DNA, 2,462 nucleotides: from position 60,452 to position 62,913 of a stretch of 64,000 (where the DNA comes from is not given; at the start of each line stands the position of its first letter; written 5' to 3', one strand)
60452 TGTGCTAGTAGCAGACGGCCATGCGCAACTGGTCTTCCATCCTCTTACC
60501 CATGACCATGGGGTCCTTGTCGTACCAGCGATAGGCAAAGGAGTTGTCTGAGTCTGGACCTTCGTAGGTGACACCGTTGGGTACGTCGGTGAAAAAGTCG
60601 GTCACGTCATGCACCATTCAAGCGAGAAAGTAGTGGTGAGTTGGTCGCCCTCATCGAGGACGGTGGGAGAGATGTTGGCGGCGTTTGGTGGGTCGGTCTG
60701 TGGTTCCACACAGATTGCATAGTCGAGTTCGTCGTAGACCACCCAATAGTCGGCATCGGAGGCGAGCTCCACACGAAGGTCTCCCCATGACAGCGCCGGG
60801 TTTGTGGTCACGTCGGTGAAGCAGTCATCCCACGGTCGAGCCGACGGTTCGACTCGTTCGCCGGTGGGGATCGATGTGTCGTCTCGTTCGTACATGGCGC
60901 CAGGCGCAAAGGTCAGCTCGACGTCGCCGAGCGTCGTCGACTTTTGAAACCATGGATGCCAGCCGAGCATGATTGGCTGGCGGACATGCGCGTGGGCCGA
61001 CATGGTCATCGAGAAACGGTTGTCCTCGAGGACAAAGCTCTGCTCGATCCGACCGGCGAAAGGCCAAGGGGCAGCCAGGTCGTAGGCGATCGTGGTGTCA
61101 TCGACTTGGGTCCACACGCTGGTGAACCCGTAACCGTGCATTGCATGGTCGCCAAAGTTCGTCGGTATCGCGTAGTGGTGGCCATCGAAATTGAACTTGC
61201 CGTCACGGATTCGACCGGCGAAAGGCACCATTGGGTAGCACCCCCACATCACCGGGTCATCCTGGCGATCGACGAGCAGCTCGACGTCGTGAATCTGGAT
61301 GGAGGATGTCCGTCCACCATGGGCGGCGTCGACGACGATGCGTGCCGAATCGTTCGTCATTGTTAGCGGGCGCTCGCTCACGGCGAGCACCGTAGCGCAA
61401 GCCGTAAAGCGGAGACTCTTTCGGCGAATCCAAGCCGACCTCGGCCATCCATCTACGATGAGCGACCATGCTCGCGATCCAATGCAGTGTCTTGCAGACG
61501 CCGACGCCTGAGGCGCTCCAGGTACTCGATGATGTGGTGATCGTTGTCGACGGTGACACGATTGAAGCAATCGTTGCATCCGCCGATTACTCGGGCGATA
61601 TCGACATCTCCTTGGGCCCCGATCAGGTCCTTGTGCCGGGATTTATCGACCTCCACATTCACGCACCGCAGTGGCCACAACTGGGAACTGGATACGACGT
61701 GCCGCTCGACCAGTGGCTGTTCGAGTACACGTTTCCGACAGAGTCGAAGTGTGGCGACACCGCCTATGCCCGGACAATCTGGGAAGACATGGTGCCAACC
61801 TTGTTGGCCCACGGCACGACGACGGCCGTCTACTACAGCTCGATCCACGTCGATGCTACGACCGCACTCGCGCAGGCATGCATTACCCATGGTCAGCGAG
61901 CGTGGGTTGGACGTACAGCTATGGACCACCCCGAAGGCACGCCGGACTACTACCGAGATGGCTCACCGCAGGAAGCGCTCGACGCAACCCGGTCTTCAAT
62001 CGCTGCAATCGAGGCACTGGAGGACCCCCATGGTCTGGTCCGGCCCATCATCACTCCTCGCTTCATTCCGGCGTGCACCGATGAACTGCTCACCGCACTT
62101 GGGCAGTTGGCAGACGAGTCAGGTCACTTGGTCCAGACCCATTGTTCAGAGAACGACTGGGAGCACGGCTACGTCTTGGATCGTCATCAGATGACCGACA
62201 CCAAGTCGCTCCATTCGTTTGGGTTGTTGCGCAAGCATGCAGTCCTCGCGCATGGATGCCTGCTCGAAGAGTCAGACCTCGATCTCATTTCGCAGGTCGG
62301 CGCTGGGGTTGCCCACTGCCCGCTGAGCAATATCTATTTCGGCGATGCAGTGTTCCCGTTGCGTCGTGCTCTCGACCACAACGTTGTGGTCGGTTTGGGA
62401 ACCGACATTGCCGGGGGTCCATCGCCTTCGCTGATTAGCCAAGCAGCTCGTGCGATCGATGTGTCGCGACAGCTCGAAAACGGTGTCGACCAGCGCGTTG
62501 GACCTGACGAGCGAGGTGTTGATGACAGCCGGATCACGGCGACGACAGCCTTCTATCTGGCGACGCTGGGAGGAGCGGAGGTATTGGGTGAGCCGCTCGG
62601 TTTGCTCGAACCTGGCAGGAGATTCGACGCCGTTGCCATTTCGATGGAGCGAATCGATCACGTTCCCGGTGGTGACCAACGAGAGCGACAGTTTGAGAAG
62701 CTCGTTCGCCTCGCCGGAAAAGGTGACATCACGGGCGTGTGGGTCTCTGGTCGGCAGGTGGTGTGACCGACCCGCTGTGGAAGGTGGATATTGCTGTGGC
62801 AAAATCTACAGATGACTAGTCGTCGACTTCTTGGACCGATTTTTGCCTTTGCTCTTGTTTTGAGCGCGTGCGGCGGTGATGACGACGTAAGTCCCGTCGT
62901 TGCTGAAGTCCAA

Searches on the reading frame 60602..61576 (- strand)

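Call 26: search_protein_families(library=pfam, proteins=[window:60602-61576:-], max_evalue=0.00001)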
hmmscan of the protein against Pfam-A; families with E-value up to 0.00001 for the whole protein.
window:60602-61576:- (324 aa): 1 family
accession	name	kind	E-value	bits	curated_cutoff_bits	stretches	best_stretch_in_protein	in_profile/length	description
PF01263.26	Aldose_epim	-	1.6e-20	74.2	27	1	71-297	3-246/299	Aldose 1-epimerase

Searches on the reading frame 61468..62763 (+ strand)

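Call 26: search_protein_families(library=pfam, proteins=[window:61468-62763:+], max_evalue=0.00001)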
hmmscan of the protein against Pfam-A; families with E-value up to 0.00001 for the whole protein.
window:61468-62763:+ (432 aa): 2 families
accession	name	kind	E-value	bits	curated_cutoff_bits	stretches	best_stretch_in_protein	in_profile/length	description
PF01979.26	Amidohydro_1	-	6.4e-52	177.3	25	1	54-431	1-345/345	Amidohydrolase family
PF07969.17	Amidohydro_3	-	7.1e-11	42.7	29.7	1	200-432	256-472/472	Amidohydrolase family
